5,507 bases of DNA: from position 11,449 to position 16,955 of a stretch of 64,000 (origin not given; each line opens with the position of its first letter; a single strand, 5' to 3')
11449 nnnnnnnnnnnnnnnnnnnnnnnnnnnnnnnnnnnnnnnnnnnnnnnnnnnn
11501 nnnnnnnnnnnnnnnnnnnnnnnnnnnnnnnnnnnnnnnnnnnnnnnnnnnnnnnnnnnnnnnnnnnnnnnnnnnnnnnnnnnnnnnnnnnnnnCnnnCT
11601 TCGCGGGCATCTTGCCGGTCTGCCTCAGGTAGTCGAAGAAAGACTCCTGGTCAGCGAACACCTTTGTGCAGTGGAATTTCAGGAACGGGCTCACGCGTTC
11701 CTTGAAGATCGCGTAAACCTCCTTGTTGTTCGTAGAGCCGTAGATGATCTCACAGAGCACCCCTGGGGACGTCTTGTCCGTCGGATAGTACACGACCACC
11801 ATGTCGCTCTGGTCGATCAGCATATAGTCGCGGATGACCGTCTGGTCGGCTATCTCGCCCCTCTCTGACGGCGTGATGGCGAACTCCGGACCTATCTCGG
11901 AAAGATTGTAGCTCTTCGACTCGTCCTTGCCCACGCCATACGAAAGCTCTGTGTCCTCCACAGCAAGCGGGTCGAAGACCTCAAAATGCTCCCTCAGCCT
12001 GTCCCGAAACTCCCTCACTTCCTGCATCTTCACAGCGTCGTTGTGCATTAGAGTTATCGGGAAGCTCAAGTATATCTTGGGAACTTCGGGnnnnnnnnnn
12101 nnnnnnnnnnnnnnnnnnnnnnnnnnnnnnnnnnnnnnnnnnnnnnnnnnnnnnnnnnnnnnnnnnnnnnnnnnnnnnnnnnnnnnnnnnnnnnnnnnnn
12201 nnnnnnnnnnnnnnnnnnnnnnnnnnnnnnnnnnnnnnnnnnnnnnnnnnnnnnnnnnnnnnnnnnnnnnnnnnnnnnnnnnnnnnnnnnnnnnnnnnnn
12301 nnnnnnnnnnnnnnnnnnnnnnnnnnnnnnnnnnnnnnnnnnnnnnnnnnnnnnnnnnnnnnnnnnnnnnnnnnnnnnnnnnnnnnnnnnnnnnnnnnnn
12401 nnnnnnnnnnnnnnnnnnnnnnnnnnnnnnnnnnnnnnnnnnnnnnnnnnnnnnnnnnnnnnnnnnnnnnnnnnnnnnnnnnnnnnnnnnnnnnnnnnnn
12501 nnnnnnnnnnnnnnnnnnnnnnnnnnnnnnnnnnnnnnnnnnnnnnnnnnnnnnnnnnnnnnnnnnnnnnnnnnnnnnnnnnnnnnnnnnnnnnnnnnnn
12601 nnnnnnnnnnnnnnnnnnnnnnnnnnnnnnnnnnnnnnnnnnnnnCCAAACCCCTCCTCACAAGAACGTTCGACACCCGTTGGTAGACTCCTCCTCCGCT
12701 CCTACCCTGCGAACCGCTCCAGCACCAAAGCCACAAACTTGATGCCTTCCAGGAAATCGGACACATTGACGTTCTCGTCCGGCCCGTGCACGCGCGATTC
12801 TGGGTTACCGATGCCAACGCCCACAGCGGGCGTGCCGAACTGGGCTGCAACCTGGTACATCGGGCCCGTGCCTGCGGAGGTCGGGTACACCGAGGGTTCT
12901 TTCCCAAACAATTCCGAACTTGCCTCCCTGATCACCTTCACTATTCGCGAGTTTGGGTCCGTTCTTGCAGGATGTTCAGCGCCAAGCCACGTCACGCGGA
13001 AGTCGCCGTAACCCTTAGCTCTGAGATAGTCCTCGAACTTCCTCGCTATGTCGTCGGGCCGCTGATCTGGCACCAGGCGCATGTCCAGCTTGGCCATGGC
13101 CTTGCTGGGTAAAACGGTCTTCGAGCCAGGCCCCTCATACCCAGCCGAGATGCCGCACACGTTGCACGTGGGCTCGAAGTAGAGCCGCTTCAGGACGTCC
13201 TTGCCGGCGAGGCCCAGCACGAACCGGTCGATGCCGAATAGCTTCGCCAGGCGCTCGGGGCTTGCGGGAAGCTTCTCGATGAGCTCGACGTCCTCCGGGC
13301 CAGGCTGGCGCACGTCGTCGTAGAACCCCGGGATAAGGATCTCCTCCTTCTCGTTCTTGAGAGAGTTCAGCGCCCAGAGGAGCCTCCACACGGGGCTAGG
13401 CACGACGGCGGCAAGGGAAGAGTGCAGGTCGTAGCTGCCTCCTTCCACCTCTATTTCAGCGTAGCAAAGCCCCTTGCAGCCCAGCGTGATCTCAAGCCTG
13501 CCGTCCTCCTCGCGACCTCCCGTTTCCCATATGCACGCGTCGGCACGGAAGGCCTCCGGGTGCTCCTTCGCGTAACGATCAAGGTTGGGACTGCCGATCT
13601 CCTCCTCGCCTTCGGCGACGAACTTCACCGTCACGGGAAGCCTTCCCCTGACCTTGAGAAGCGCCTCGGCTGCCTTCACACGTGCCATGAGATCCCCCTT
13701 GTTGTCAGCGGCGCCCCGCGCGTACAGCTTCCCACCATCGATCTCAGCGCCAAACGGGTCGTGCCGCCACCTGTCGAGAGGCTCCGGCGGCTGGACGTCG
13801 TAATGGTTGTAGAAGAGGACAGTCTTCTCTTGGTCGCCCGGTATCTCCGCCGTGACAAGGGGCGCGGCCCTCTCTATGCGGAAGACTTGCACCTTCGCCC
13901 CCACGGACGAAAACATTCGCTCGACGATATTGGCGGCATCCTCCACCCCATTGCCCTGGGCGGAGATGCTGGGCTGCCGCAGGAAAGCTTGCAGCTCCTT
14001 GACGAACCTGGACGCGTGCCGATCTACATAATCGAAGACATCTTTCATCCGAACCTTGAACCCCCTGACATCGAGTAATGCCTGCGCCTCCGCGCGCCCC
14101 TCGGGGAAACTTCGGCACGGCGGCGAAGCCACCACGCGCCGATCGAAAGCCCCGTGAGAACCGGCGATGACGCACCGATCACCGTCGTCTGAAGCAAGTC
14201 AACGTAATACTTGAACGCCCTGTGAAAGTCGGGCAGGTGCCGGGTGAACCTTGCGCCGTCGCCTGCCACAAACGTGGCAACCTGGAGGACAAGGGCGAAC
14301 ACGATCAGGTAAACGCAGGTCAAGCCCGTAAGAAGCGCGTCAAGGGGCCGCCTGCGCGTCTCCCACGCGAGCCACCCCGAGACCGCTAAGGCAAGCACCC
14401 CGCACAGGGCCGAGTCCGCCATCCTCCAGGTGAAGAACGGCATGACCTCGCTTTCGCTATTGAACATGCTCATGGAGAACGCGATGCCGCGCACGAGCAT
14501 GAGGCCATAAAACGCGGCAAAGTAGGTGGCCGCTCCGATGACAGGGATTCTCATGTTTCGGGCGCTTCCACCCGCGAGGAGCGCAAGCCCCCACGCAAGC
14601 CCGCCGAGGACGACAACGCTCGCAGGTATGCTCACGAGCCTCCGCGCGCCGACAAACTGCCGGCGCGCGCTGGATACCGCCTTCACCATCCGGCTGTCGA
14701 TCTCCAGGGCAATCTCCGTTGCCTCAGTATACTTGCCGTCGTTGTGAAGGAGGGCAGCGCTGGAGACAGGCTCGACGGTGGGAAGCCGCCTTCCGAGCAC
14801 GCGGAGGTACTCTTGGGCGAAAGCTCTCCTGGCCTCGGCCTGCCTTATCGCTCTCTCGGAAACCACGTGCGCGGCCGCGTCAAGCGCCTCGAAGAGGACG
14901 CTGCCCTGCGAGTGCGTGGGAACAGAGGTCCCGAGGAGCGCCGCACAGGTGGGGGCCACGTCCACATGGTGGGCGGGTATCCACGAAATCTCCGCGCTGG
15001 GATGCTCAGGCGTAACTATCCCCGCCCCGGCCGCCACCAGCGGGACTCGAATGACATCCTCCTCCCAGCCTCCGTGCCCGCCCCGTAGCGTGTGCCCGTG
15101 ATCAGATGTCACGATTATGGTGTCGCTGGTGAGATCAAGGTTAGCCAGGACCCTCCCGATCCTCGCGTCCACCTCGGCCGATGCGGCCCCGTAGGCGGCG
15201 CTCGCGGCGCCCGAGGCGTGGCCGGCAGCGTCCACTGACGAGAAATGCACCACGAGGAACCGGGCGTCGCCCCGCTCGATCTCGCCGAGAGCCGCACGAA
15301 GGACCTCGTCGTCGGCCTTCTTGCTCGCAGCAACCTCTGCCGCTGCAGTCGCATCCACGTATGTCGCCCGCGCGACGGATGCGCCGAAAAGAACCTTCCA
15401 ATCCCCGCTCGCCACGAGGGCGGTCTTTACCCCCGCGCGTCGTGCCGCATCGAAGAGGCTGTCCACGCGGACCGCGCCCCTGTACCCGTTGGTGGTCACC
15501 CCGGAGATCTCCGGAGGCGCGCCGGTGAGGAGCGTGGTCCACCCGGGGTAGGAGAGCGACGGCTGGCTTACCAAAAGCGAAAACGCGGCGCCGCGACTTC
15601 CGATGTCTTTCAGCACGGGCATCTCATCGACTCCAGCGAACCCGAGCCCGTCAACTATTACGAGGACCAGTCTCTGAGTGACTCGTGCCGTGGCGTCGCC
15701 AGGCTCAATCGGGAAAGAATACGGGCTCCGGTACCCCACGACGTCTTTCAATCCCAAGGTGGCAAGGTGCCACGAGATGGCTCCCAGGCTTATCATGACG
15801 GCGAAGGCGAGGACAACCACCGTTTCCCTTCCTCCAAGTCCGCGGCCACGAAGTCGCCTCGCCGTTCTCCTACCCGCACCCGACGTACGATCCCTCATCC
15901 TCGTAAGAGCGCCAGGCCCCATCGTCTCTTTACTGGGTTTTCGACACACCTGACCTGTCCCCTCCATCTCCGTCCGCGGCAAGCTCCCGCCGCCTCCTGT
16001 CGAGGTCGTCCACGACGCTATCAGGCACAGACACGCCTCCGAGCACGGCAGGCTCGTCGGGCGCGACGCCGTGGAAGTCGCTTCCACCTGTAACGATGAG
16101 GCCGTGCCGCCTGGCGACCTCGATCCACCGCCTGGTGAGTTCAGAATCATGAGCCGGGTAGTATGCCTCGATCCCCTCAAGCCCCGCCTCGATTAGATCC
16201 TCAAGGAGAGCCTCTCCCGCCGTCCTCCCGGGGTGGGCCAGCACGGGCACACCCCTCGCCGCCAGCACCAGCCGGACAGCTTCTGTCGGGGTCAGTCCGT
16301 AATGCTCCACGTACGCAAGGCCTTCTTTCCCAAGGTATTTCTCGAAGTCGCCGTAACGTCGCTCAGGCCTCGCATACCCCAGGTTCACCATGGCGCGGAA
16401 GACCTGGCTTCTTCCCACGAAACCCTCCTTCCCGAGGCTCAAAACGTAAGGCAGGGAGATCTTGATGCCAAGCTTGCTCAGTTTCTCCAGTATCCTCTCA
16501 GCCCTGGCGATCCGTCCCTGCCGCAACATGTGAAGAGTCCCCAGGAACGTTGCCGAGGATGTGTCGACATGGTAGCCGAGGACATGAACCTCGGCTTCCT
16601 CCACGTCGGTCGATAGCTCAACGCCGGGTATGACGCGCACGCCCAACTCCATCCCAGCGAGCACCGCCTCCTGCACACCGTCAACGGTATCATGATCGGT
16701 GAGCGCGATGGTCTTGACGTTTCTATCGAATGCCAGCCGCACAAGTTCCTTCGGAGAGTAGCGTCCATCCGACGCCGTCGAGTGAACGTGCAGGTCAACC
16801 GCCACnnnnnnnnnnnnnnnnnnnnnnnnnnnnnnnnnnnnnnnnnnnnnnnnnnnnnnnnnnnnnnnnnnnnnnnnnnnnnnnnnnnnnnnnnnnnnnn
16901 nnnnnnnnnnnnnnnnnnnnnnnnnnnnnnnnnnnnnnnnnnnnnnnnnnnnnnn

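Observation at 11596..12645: Low-GC gene encoding a P-loop + nucleoside-2-deoxyribosyltransferase/Rcl-like fusion protein of unknown function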

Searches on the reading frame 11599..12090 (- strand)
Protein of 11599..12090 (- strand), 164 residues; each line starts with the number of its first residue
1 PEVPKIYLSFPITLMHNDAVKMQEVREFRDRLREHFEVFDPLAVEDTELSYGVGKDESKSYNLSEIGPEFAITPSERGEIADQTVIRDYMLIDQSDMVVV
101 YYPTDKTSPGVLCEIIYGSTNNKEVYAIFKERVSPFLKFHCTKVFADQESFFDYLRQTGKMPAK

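Call 42: search_solved_structures(query=A2, max_evalue=10, show_alignments=5)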
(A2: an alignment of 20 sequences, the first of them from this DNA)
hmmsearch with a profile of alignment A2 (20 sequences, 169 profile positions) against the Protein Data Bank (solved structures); distinct sequences matched with E-value up to 10: 10.
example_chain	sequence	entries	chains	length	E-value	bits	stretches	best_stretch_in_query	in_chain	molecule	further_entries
4jen_A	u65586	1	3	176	0.075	15.9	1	43-141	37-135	CMP N-GLYCOSIDASE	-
4hx9_A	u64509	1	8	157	0.52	13.2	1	88-140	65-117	Nucleoside deoxyribosyltransferase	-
7o62_A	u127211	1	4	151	1.5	11.7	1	94-165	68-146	Chains: A,B,C,D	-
2wyl_A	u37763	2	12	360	1.7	11.5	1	15-59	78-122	L-ASCORBATE-6-PHOSPHATE LACTONASE ULAG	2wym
9da1_A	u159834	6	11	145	1.9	11.4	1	91-140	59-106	5-hydroxymethyl-dUMP N-hydrolase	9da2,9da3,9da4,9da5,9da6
8os9_A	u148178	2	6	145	1.9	11.4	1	91-140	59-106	2'-deoxynucleoside 5'-phosphate N-hydrolase 1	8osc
8rqd_C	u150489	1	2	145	1.9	11.4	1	91-140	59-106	2'-deoxynucleoside 5'-phosphate N-hydrolase 1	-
8qhr_A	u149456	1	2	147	1.9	11.3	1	91-140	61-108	2'-deoxynucleoside 5'-phosphate N-hydrolase 1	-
9i3q_A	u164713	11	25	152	2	11.2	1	91-140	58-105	5-hydroxymethyl-dUMP N-hydrolase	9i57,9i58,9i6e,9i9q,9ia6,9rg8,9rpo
4p5e_A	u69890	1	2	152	2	11.2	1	91-140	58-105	2'-deoxynucleoside 5'-phosphate N-hydrolase 1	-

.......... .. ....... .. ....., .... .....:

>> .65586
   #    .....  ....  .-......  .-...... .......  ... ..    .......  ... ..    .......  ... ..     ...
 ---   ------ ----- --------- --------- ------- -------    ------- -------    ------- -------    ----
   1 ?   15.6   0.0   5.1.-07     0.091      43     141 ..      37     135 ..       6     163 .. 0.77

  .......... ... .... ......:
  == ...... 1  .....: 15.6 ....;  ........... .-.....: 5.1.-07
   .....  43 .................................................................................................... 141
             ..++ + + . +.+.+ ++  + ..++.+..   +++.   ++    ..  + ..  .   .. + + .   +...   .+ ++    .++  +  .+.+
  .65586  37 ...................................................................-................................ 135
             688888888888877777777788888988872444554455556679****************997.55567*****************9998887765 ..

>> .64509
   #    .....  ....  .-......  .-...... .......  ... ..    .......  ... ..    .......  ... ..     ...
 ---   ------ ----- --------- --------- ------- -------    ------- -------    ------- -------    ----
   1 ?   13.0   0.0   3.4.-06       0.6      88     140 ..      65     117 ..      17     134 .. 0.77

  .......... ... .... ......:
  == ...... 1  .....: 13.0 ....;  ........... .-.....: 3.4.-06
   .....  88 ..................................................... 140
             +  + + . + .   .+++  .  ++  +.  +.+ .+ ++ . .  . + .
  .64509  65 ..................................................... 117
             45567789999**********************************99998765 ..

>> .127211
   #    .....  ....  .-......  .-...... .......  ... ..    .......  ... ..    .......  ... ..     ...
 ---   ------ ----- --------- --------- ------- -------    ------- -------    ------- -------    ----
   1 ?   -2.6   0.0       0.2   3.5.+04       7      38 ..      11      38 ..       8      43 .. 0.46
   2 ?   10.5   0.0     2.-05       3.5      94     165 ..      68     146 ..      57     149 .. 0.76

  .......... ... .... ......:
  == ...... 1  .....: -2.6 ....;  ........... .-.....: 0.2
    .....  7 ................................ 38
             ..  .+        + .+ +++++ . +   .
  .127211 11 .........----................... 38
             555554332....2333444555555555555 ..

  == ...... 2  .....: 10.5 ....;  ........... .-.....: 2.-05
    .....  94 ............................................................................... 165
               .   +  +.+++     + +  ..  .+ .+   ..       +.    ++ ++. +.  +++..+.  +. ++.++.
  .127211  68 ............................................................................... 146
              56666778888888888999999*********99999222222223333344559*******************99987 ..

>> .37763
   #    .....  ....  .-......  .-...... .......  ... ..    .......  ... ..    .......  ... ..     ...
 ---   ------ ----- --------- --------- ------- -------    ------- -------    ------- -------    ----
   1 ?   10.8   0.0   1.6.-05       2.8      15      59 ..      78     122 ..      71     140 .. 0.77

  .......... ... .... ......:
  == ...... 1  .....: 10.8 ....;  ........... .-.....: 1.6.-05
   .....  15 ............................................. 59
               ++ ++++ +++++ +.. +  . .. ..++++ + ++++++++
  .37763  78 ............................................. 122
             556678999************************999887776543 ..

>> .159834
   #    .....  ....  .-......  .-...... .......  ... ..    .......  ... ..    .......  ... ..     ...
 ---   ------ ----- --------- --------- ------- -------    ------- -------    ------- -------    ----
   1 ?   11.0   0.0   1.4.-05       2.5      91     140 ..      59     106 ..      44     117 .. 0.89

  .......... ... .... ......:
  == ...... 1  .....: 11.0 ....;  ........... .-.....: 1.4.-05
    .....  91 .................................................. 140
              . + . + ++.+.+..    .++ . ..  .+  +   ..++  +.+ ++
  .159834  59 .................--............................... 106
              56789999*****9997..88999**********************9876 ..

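Call 55: search_protein_families(library=pfam, alignment_id=A2, max_evalue=1)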
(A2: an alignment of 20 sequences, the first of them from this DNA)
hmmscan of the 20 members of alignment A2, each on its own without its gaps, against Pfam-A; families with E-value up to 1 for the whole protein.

A. member 1, seq(164 aa): 2 families
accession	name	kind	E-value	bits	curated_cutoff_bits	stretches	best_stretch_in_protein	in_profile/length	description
PF05014.21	Nuc_deoxyrib_tr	-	0.00077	20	28.8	1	37-130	30-98/117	Nucleoside 2-deoxyribosyltransferase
PF15031.11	DUF4528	-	0.12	12.7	27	1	122-146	45-69/126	Domain of unknown function (DUF4528)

B. families by the number of members that match (of 20 scanned): 24 families
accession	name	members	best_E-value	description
PF05014.21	Nuc_deoxyrib_tr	19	2.1e-07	Nucleoside 2-deoxyribosyltransferase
PF18306.6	LDcluster4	5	0.0057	SLOG cluster4 family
PF15891.11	Nuc_deoxyri_tr2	5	0.027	Nucleoside 2-deoxyribosyltransferase like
PF11535.13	Calci_bind_CcbP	2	0.0027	Calcium binding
PF00465.25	Fe-ADH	1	0.00058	Iron-containing alcohol dehydrogenase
PF04445.19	SAM_MT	1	0.0065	Putative SAM-dependent methyltransferase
PF19080.5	DUF5772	1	0.028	Family of unknown function (DUF5772)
PF14359.12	DUF4406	1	0.044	Domain of unknown function (DUF4406)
PF20765.3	Phage_tail_terminator_8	1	0.046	Phage tail terminator protein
PF01983.22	CofC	1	0.056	Guanylyl transferase CofC like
PF14185.11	SpoIISB_antitox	1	0.058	Antitoxin SpoIISB, type II toxin-antitoxin system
PF06908.16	YpsA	1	0.06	YspA SLOG family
PF18231.7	SerK_C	1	0.066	L-serine kinase SerK, C-terminal domain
PF12057.13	BAG6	1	0.073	BCL2-associated athanogene 6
PF05952.17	ComX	1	0.083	Bacillus competence pheromone ComX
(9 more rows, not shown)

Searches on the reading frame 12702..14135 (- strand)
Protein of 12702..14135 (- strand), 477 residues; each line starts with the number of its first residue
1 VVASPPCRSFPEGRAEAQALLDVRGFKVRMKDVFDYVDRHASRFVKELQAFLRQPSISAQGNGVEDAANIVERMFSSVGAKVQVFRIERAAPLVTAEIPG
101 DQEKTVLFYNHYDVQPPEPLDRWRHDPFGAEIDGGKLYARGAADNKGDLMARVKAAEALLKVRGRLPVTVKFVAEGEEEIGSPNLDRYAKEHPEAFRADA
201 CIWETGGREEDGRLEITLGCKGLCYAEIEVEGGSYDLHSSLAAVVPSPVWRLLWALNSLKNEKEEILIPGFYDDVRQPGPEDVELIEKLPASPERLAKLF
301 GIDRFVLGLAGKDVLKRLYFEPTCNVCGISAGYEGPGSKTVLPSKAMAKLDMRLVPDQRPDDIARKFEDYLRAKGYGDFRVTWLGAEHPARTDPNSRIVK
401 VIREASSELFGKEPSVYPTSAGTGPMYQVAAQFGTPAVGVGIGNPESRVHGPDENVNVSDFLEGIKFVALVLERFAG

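Call 39: search_protein_families(library=pfam, proteins=[window:12702-14135:-], max_evalue=0.001)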
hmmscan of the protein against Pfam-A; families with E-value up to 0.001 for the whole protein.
window:12702-14135:- (477 aa): 2 families
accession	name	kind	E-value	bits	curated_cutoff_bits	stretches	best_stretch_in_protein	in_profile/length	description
PF01546.33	Peptidase_M20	-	5.7e-37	128.1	24.6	1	107-473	1-205/206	Peptidase family M20/M25/M40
PF07687.19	M20_dimer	-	8.5e-13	48.6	21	1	220-375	3-103/107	Peptidase dimerisation domain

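Call 51: search_protein_families(library=ncbifam, proteins=[window:12702-14135:-], max_evalue=0.00001)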
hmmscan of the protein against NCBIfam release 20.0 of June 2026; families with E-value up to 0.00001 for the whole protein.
window:12702-14135:- (477 aa): 42 families (the best 25 are shown)
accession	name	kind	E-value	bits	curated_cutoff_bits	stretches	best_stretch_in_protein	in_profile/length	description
NF005034.0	PRK06446.1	subfamily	2.4e-128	428.6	369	1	45-474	5-432/436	hypothetical protein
NF006053.0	PRK08201.1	equivalog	6.9e-88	295.5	441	1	30-473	2-451/458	dipeptidase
NF006579.0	PRK09104.1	subfamily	3.7e-82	276.7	327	1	29-476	5-463/465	hypothetical protein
NF005914.0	PRK07907.1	subfamily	6.3e-61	206.6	300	1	30-476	6-454/456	hypothetical protein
NF006399.0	PRK08651.1-2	equivalog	3.7e-45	154.6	381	2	43-262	5-216/405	succinyl-diaminopimelate desuccinylase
NF005478.0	PRK07079.1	subfamily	4.6e-41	141.2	330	1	74-470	53-449/469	hypothetical protein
TIGR01910.1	DapE-ArgE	subfamily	1.6e-32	113.2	217.6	2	47-262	3-215/373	ArgE/DapE family deacylase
NF010589.0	PRK13983.1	equivalog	2.6e-28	99.1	333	2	30-233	2-215/409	M20 family metallo-hydrolase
NF009557.0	PRK13009.1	equivalog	1.2e-26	93.8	284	1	44-262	5-218/377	succinyl-diaminopimelate desuccinylase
NF006400.0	PRK08651.1-3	equivalog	8.5e-26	90.7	374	2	45-233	13-207/410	succinyl-diaminopimelate desuccinylase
TIGR01246.1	dapE_proteo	equivalog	5.2e-22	78.4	361.8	1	49-179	6-131/370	succinyl-diaminopimelate desuccinylase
NF006365.0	PRK08588.1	subfamily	2e-21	76.7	289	1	59-469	21-374/383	succinyl-diaminopimelate desuccinylase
NF009558.0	PRK13013.1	equivalog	3.4e-21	75.4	428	1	30-232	4-211/429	acetylornithine deacetylase/succinyl-diaminopimelate desuccinylase family protein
NF006596.0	PRK09133.1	subfamily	1.6e-19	69.8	349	2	56-209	52-208/474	hypothetical protein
NF003367.0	PRK04443.1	equivalog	1.4e-18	67.3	363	2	342-475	220-345/349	[LysW]-lysine hydrolase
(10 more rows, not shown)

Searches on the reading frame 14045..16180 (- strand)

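Call 39: search_protein_families(library=pfam, proteins=[window:14045-16180:-], max_evalue=0.001)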
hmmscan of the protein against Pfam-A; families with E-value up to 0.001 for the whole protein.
window:14045-16180:- (711 aa): 3 families
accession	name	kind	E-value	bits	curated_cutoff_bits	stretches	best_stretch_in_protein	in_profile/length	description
PF01663.27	Phosphodiest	-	8.9e-23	81.8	23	1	171-364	1-222/342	Type I phosphodiesterase / nucleotide pyrophosphatase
PF00884.28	Sulfatase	-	8.5e-15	55.3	25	1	172-417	4-300/301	Sulfatase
PF01676.23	Metalloenzyme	-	2.3e-11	44.1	24.3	1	286-363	127-202/252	Metalloenzyme superfamily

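Call 51: search_protein_families(library=ncbifam, proteins=[window:14045-16180:-], max_evalue=0.00001)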
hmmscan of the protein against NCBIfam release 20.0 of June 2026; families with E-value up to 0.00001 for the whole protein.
window:14045-16180:- (711 aa): 4 families
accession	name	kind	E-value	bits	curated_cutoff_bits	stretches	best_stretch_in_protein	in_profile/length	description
TIGR03417.1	chol_sulfatase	equivalog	6e-09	35.3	433.45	1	316-425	241-353/500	choline-sulfatase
NF045661.1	HdlasePehA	equivalog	6.4e-08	31.6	900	1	325-436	279-395/506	phosphoric/sulfuric ester hydrolase PehA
TIGR01307.1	pgm_bpd_ind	equivalog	1.1e-06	27.5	330.65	1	291-429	370-503/504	2,3-bisphosphoglycerate-independent phosphoglycerate mutase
NF038282.1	LapC_YejM_PbgA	exception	4.6e-06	25.2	825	1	168-441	258-528/584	LPS biosynthesis-modulating metalloenzyme YejM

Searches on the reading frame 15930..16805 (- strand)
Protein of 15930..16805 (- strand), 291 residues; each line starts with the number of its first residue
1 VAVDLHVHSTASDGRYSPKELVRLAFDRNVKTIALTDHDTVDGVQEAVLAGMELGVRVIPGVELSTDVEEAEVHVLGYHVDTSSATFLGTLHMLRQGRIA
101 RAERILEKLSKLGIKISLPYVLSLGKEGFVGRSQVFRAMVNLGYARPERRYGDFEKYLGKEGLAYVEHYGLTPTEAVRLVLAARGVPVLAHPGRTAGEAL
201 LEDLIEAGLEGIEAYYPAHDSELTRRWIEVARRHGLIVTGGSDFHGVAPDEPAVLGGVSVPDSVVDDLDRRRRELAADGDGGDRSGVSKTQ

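Call 51: search_protein_families(library=ncbifam, proteins=[window:15930-16805:-], max_evalue=0.00001)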
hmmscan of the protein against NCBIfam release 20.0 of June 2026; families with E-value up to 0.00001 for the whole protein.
window:15930-16805:- (291 aa): 9 families
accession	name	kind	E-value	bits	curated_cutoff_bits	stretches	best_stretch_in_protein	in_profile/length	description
NF041577.1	nside_bi_sphtase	equivalog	3.8e-56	190.3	400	1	2-248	3-253/276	3',5'-nucleoside bisphosphate phosphatase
NF047791.1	RNaseRnm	equivalog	2.6e-45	154.8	375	1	2-248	2-253/275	RNase RNM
NF041661.1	Cycl_ph_dihydrol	equivalog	1.6e-35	122.7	500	1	4-249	1-248/259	phosphoribosyl 1,2-cyclic phosphate 1,2-diphosphodiesterase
NF038032.1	CehA_McbA_metalo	domain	4e-11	42.9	80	1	2-81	4-80/315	CehA/McbA family metallohydrolase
NF045780.1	TrlF_fam_ATP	equivalog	2.5e-09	36.4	350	1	4-80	9-97/944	TrlF family AAA-like ATPase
NF004981.0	PRK06361.1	equivalog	6.1e-09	35.6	117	1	3-65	2-72/217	histidinol phosphate phosphatase domain-containing protein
NF001688.0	PRK00448.1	equivalog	8.2e-07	26.9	873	1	3-87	339-425/1445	PolC-type DNA polymerase III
NF004225.0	PRK05672.1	subfamily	9.4e-07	27.2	939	1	4-81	8-88/1047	error-prone DNA polymerase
TIGR01405.1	polC_Gram_pos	equivalog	8.8e-06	23.7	1043.45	0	3-67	105-171/1211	DNA polymerase III subunit alpha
